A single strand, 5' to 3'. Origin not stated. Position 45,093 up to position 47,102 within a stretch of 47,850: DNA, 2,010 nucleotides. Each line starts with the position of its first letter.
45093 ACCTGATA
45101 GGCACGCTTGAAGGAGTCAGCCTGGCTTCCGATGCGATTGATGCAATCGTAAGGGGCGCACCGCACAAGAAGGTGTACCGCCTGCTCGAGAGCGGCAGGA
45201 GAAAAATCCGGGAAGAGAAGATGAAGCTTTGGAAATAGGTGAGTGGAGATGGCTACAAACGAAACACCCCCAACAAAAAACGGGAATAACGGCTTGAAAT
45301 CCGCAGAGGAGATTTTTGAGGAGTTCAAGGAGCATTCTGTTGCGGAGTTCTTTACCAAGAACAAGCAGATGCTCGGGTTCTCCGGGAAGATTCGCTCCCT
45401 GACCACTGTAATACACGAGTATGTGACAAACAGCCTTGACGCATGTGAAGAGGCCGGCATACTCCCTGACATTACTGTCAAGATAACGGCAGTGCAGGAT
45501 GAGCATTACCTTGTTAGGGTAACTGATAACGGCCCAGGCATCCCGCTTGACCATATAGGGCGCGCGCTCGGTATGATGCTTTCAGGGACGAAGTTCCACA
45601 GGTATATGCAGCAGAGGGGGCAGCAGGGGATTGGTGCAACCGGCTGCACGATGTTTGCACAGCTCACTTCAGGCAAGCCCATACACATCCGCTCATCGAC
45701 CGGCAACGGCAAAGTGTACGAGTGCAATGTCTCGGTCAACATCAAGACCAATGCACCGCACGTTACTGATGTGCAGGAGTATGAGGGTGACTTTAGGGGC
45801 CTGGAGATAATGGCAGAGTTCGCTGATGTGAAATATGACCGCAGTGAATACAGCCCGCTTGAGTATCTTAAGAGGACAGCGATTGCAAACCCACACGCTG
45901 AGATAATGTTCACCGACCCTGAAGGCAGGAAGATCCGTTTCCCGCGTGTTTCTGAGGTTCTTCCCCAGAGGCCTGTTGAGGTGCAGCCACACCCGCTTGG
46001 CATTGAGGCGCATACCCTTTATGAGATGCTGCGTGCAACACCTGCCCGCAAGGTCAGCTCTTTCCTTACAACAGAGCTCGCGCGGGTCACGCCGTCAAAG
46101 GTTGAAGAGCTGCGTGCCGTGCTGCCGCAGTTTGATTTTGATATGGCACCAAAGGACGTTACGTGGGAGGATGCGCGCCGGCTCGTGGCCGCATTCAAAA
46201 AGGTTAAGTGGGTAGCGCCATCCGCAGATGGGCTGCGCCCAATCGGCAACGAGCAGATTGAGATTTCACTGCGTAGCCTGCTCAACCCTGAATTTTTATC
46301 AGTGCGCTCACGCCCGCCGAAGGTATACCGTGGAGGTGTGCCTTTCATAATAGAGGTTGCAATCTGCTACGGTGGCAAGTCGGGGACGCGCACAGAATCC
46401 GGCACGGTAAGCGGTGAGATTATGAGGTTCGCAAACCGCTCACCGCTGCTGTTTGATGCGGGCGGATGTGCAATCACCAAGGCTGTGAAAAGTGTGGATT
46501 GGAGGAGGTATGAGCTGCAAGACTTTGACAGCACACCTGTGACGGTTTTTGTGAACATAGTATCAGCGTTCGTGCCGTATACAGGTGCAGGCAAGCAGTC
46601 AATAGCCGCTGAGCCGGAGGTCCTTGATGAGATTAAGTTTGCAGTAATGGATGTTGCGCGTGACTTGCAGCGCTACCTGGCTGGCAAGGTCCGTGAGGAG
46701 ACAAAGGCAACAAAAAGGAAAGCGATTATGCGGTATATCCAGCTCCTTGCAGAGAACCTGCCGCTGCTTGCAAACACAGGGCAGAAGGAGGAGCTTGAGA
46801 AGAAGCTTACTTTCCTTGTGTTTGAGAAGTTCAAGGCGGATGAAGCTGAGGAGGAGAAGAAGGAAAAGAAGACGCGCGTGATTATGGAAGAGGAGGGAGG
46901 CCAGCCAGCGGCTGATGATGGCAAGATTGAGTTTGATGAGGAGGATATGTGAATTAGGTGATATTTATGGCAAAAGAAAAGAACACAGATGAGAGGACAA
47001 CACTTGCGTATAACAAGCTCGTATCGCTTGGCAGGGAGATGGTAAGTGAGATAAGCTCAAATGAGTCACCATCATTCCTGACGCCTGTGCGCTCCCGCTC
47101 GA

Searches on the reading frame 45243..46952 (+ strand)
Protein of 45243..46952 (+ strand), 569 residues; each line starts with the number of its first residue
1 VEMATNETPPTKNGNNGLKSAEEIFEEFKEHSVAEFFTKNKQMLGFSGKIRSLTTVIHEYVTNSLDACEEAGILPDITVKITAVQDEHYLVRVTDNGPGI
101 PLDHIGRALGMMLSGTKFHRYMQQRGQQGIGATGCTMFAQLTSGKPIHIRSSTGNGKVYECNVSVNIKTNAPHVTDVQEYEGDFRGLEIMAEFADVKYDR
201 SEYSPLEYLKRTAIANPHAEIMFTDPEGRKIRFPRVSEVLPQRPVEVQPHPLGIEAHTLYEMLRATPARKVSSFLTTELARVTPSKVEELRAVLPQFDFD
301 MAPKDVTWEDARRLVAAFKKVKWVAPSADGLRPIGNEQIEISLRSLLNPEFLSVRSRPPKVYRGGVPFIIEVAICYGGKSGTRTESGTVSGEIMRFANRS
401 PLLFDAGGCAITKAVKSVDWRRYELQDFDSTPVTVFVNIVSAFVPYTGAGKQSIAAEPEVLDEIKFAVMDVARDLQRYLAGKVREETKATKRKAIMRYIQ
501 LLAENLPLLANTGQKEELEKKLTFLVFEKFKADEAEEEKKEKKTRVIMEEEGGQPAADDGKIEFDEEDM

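Call 66: search_protein_families(library=pfam, proteins=[window:45243-46952:+], max_evalue=0.00001)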
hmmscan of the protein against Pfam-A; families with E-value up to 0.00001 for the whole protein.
window:45243-46952:+ (569 aa): 3 families
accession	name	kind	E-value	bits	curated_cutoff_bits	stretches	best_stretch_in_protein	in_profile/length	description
PF09239.17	Topo-VIb_trans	-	4.5e-53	179.7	24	1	326-490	1-158/159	Topoisomerase VI B subunit, transducer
PF02518.31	HATPase_c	-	8.2e-14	52.4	26.4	1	49-161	2-105/111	Histidine kinase-, DNA gyrase B-, and HSP90-like ATPase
PF13589.12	HATPase_c_3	-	1.5e-07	32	25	1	53-163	3-103/137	Histidine kinase-, DNA gyrase B-, and HSP90-like ATPase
